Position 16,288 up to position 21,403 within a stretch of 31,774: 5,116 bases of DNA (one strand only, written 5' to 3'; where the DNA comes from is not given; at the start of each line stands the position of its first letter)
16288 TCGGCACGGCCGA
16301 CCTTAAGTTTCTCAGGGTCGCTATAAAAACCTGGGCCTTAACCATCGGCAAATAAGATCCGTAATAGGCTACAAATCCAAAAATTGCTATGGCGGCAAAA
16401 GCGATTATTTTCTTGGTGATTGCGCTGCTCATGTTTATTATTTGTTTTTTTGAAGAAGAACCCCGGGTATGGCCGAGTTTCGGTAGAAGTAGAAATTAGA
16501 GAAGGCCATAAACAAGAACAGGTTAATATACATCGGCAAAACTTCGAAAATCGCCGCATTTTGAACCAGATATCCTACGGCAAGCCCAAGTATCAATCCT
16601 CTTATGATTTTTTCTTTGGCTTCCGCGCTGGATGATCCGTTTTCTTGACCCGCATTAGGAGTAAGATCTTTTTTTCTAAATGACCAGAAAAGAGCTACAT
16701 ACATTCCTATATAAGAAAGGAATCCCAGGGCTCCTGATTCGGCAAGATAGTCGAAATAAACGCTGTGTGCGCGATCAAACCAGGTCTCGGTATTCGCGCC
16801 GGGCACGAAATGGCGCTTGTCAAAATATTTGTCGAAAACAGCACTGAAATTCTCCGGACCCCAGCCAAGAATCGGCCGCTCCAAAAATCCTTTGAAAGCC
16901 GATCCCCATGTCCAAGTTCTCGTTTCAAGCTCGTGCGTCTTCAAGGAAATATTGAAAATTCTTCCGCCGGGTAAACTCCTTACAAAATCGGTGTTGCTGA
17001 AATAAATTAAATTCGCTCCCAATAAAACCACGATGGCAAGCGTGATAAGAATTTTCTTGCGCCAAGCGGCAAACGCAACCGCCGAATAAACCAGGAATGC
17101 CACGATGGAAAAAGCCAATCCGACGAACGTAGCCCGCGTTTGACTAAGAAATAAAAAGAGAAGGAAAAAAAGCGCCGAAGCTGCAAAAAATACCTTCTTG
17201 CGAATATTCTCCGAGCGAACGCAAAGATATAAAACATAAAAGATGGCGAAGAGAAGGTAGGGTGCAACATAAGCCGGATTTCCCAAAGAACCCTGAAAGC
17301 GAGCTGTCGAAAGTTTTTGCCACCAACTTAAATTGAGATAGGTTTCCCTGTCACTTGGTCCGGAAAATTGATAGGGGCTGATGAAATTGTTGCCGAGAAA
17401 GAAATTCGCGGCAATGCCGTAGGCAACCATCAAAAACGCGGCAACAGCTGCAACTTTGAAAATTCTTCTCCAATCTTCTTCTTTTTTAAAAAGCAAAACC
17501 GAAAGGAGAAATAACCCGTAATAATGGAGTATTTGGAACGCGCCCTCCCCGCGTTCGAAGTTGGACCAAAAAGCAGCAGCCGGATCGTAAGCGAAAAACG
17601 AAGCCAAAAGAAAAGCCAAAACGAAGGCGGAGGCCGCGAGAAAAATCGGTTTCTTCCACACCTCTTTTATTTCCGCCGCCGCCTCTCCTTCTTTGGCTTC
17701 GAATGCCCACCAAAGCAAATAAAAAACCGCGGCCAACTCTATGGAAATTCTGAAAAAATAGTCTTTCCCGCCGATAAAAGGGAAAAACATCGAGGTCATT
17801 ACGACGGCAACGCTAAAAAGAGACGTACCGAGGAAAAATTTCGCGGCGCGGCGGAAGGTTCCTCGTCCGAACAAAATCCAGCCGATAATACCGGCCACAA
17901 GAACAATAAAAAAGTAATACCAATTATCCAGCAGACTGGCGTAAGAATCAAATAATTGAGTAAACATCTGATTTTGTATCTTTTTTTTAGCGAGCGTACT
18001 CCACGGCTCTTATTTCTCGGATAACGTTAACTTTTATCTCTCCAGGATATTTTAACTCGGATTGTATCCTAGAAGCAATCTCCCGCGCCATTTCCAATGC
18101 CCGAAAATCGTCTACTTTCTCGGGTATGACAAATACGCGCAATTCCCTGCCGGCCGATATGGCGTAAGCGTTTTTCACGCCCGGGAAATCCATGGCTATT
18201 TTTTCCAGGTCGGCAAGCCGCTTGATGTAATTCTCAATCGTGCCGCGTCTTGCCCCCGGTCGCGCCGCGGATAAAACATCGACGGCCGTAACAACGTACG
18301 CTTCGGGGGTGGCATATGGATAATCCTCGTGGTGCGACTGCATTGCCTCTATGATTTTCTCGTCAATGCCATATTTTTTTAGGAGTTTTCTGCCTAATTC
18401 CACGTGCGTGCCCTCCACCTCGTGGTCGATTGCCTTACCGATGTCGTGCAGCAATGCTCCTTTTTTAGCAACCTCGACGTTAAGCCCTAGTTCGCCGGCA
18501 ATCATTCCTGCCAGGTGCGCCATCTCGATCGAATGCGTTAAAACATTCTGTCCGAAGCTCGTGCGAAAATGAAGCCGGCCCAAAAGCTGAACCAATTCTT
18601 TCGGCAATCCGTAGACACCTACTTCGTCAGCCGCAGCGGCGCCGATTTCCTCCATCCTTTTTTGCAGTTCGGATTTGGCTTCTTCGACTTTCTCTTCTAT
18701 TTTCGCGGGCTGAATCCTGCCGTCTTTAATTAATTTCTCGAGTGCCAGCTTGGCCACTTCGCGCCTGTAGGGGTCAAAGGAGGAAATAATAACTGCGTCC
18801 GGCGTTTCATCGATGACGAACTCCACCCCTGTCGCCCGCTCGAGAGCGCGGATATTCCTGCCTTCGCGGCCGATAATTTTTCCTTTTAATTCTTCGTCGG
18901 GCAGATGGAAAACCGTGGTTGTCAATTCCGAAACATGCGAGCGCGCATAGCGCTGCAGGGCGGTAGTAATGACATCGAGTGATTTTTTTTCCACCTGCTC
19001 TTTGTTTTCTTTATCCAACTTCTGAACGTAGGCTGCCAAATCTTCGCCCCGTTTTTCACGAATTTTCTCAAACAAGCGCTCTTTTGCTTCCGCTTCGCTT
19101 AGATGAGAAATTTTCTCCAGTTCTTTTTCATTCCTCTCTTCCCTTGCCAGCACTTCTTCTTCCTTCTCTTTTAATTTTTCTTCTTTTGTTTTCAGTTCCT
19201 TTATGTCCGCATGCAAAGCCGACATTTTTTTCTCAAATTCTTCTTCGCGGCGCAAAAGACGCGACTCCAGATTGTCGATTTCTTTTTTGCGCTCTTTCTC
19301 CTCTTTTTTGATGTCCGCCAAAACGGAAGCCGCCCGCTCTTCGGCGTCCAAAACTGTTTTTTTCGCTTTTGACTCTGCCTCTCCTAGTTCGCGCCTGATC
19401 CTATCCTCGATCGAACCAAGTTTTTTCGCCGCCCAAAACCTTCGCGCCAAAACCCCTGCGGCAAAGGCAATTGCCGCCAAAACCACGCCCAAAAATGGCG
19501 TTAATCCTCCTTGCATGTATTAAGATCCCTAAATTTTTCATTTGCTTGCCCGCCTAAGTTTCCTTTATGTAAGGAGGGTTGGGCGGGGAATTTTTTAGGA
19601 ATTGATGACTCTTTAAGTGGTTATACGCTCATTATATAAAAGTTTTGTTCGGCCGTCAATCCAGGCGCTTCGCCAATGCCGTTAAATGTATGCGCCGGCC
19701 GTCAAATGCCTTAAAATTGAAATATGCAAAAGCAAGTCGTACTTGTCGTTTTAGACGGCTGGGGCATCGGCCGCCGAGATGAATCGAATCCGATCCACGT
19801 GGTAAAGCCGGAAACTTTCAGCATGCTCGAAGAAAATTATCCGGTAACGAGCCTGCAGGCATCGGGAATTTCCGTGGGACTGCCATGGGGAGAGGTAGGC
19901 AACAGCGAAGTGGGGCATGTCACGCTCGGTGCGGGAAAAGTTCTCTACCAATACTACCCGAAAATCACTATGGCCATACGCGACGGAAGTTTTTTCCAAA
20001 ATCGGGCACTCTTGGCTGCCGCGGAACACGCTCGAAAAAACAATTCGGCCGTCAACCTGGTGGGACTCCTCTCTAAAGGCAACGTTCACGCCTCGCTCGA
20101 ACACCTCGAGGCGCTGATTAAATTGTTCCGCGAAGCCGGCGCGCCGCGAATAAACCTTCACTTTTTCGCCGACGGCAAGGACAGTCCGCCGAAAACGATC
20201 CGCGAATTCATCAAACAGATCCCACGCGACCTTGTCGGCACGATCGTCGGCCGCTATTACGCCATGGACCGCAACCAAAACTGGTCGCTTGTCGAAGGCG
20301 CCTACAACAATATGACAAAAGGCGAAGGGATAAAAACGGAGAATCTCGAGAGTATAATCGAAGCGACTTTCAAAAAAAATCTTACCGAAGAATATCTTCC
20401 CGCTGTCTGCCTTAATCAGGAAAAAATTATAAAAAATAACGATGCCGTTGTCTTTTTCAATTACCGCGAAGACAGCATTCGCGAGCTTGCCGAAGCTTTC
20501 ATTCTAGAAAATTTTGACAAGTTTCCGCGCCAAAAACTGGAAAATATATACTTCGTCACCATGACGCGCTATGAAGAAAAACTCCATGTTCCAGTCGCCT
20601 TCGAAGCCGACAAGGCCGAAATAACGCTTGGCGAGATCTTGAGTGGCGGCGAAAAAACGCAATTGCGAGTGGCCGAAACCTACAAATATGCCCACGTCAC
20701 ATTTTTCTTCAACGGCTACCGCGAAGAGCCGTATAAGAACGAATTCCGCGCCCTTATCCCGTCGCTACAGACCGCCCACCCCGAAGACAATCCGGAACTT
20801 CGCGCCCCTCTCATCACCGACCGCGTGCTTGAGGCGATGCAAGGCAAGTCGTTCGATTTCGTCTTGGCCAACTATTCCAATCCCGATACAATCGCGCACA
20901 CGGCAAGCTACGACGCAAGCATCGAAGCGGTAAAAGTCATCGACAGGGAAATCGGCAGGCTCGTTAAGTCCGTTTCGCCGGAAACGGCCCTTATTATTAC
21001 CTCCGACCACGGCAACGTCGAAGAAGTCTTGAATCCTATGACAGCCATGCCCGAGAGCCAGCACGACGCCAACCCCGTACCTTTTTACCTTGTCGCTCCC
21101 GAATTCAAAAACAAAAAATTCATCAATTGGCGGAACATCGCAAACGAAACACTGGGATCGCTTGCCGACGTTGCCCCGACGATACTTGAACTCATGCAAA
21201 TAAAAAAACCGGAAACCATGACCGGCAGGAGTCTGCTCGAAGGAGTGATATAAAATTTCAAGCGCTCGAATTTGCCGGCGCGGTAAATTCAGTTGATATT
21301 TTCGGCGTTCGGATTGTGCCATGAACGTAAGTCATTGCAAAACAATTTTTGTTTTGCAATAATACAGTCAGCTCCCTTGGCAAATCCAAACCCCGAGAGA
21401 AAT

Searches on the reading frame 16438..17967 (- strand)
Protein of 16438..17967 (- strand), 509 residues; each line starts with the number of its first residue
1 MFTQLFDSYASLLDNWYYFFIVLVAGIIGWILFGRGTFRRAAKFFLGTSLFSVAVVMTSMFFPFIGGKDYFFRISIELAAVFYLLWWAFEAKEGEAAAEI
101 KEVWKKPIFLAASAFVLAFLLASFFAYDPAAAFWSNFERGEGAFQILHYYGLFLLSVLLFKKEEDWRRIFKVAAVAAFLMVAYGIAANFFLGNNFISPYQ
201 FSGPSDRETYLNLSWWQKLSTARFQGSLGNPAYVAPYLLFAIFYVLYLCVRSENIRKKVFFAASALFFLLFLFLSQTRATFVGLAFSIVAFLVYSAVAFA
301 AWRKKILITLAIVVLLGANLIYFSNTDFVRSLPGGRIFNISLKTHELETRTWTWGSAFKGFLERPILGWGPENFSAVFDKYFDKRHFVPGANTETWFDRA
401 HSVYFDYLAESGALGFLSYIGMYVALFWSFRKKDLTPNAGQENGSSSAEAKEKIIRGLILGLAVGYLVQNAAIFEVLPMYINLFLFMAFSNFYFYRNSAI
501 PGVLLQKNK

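Call 6: search_protein_families(library=pfam, proteins=[window:16438-17967:-], max_evalue=0.01)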
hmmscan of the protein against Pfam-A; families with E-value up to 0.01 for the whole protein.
window:16438-17967:- (509 aa): 1 family
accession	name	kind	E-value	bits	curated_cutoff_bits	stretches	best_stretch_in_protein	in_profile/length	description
PF04932.20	Wzy_C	-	2e-17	63.8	31.7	1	264-420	2-149/149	O-Antigen ligase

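Call 7: search_protein_families(library=ncbifam, proteins=[window:16438-17967:-], max_evalue=0.01)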
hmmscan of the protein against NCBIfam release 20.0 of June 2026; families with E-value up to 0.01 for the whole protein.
window:16438-17967:- (509 aa): 3 families
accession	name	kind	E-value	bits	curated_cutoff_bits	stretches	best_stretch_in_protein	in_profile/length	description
TIGR03097.1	PEP_O_lig_1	hypoth_equivalog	1.6e-10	40.5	188.1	1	245-468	181-384/408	putative O-glycosylation ligase, exosortase A system-associated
TIGR00947.1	2A73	equivalog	1.8e-08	33.9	366.4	1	74-426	43-361/425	IctB family putative bicarbonate transporter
TIGR04370.1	glyco_rpt_poly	subfamily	4.5e-06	25.9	40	1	104-325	8-235/396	oligosaccharide repeat unit polymerase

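Call 26: search_solved_structures(query=window:16438-17967:-, max_evalue=10)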
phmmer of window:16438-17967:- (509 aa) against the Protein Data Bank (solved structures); distinct sequences matched with E-value up to 10: 0.

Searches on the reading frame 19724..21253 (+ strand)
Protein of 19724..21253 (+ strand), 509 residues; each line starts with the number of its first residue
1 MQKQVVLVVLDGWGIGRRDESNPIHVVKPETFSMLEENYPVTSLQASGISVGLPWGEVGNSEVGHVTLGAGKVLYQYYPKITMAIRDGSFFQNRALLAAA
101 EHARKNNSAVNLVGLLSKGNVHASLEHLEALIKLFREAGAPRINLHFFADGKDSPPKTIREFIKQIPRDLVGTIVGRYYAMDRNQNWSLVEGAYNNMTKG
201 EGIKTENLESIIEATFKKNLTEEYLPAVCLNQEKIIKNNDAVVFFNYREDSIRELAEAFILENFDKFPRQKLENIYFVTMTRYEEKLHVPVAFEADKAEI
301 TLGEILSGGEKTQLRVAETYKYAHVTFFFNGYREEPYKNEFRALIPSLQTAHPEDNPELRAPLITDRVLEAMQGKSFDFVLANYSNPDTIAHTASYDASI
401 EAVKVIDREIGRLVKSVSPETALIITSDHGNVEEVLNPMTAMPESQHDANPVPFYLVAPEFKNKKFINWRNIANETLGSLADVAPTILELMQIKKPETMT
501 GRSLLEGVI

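Call 6: search_protein_families(library=pfam, proteins=[window:19724-21253:+], max_evalue=0.01)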
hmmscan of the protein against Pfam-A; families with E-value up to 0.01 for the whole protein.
window:19724-21253:+ (509 aa): 5 families
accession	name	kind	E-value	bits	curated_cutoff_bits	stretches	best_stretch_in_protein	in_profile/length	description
PF06415.18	iPGM_N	-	3.4e-59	200.4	27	1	81-285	1-217/217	BPG-independent PGAM N-terminus (iPGM_N)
PF01676.23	Metalloenzyme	-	2.1e-58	198.3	24.3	1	3-495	1-252/252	Metalloenzyme superfamily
PF01663.27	Phosphodiest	-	3.4e-08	33.9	23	1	364-432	149-222/342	Type I phosphodiesterase / nucleotide pyrophosphatase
PF00884.28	Sulfatase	-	7.3e-06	25.9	25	1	385-493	200-301/301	Sulfatase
PF16347.10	SGSH_C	-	0.009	16.6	29.3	0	480-505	40-65/154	N-sulphoglucosamine sulphohydrolase, C-terminal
